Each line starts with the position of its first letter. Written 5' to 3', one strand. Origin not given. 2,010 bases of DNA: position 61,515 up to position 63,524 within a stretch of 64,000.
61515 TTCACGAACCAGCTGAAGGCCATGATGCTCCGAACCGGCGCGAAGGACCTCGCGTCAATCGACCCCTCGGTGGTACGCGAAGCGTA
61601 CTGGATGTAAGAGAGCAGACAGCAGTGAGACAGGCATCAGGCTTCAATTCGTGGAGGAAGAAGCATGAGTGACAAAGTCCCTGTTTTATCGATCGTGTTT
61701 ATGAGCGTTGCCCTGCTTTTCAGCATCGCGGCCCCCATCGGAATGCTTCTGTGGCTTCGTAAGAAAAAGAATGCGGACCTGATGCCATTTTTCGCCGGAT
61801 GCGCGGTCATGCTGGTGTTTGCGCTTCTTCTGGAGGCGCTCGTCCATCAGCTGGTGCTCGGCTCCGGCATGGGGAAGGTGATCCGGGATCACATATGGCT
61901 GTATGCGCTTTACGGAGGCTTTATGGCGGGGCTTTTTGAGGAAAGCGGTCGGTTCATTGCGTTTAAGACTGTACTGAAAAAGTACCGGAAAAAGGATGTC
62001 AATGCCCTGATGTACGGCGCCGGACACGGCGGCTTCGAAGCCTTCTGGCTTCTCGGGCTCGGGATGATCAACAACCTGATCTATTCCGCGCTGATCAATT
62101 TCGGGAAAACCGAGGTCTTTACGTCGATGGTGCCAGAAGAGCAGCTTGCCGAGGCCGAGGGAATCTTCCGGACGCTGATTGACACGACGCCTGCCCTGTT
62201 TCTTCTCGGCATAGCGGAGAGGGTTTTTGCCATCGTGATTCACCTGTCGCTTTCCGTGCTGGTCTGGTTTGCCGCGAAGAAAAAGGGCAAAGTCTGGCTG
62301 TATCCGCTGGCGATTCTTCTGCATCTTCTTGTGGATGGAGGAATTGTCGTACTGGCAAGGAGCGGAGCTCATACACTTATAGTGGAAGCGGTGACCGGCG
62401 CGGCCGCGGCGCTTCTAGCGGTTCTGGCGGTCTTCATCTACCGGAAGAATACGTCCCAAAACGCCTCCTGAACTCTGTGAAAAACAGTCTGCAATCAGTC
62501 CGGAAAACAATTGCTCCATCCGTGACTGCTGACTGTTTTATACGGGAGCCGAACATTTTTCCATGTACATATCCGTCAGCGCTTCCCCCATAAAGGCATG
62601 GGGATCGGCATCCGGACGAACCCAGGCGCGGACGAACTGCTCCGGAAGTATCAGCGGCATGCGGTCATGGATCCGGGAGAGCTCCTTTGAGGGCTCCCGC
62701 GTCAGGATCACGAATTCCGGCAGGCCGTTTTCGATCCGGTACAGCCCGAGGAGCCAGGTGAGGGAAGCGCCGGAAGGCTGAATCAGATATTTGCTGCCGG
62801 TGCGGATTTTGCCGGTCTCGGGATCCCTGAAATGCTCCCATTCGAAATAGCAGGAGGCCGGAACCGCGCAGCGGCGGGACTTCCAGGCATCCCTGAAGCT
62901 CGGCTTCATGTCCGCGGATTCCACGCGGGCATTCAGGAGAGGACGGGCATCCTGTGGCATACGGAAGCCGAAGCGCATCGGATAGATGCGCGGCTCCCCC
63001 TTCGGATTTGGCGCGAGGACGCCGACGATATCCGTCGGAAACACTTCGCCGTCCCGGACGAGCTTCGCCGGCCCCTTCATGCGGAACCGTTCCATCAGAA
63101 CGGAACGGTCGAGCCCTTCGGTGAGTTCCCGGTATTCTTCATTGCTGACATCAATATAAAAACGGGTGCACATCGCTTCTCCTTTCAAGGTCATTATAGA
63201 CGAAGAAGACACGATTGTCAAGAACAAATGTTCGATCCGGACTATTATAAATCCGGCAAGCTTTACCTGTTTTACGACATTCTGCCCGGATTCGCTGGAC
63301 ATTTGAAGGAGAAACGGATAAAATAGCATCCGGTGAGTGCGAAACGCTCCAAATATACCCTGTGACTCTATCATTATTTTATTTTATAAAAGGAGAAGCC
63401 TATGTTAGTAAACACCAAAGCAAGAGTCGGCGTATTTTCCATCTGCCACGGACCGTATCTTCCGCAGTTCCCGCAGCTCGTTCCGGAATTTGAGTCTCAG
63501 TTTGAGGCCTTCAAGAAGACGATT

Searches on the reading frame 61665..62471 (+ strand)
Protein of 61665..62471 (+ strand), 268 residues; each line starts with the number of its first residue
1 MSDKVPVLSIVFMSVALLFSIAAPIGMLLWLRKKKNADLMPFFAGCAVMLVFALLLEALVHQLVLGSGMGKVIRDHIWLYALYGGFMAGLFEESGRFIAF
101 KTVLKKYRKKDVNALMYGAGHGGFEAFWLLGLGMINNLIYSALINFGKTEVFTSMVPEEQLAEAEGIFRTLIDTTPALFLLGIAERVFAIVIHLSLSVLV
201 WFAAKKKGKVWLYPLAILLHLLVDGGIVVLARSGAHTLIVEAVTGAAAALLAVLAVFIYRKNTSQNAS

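Call 88: list_cluster_members(proteins=[window:61665-62471:+, window:62538-63173:-, window:60723-61610:+, window:485-1708:+, window:57870-60656:+, window:2748-3914:+])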
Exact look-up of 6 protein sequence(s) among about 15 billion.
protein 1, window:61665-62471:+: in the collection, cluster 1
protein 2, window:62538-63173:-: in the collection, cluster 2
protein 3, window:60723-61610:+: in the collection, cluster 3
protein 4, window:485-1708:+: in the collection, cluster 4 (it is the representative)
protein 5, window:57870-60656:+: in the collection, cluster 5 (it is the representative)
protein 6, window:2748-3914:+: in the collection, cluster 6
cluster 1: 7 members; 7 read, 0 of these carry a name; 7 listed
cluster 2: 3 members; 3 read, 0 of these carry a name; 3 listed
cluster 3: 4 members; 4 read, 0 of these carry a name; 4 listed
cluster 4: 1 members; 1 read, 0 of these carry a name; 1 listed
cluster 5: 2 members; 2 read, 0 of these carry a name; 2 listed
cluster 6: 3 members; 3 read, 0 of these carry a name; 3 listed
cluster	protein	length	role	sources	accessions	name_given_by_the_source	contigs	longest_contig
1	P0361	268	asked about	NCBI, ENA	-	-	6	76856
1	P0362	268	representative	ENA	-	-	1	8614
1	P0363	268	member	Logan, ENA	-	-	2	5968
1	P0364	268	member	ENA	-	-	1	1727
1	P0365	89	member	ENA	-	-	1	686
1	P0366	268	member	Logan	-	-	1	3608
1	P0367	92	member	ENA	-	-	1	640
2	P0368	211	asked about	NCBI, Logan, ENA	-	-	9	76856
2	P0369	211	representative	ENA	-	-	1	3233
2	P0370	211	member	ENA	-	-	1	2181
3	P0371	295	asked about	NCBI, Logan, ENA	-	-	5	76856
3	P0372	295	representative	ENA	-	-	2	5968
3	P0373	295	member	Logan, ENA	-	-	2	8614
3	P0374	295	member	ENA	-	-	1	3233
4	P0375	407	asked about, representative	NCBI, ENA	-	-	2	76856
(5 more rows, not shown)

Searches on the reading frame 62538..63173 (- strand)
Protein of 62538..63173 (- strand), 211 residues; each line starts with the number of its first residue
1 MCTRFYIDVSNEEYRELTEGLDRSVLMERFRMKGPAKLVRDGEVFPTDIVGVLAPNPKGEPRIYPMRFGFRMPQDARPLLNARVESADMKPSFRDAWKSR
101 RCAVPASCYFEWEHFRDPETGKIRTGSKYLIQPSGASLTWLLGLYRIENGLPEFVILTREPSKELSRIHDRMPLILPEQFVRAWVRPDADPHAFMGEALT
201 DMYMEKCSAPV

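Call 89: find_encoding_contigs(protein=window:62538-63173:-, flank=10000, max_places=6)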
Protein window:62538-63173:- (211 aa): 8 contigs read that carry it; 6 places shown.
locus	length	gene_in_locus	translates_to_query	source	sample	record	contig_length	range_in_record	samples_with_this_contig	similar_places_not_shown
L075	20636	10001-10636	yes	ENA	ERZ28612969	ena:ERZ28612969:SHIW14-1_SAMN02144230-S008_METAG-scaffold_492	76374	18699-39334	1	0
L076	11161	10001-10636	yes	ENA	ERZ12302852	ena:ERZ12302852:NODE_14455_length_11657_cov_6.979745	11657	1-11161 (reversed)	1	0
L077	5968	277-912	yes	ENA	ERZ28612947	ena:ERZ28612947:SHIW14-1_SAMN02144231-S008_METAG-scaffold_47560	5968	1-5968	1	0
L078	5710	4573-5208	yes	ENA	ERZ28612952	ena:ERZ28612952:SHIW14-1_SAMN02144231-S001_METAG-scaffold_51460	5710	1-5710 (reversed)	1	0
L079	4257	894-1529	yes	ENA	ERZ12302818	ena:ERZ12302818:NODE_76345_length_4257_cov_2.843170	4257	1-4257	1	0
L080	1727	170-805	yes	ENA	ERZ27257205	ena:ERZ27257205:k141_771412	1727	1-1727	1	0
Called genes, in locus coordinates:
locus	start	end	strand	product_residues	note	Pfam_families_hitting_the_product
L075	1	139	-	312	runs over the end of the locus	PF02653:BPD_transp_2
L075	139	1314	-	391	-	PF02653:BPD_transp_2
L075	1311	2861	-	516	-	PF00005:ABC_tran, PF13175:AAA_15 (faint), PF13304:AAA_21 (faint), PF00005:ABC_tran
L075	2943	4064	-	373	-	PF02608:Bmp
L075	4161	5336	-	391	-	PF01676:Metalloenzyme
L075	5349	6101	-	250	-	PF01048:PNP_UDP_1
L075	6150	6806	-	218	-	PF01791:DeoC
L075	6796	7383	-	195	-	PF00265:TK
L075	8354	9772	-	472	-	-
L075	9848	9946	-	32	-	-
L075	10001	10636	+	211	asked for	PF02586:SRAP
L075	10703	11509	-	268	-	PF10086:YhfC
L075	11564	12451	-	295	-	PF00478:IMPDH (faint), PF01070:FMN_dh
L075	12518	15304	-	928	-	PF17132:Glyco_hydro_106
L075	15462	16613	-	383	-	PF00756:Esterase (faint)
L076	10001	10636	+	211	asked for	PF02586:SRAP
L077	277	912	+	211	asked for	PF02586:SRAP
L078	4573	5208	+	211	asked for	PF02586:SRAP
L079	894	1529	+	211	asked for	PF02586:SRAP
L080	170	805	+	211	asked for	PF02586:SRAP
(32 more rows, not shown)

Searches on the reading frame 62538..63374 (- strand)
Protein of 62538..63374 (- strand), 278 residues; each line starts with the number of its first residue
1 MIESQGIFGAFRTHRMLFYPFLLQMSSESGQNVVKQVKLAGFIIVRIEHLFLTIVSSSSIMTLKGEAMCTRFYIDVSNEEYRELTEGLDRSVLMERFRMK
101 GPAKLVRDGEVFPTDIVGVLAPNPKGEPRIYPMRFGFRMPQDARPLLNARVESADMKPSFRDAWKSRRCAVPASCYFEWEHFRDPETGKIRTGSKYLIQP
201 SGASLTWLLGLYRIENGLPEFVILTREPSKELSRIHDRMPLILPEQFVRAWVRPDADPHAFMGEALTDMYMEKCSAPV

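Call 79: find_encoding_contigs(protein=window:62538-63374:-, flank=10000, max_places=4)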
Protein window:62538-63374:- (278 aa): no gene with exactly this product is on record in the collection.
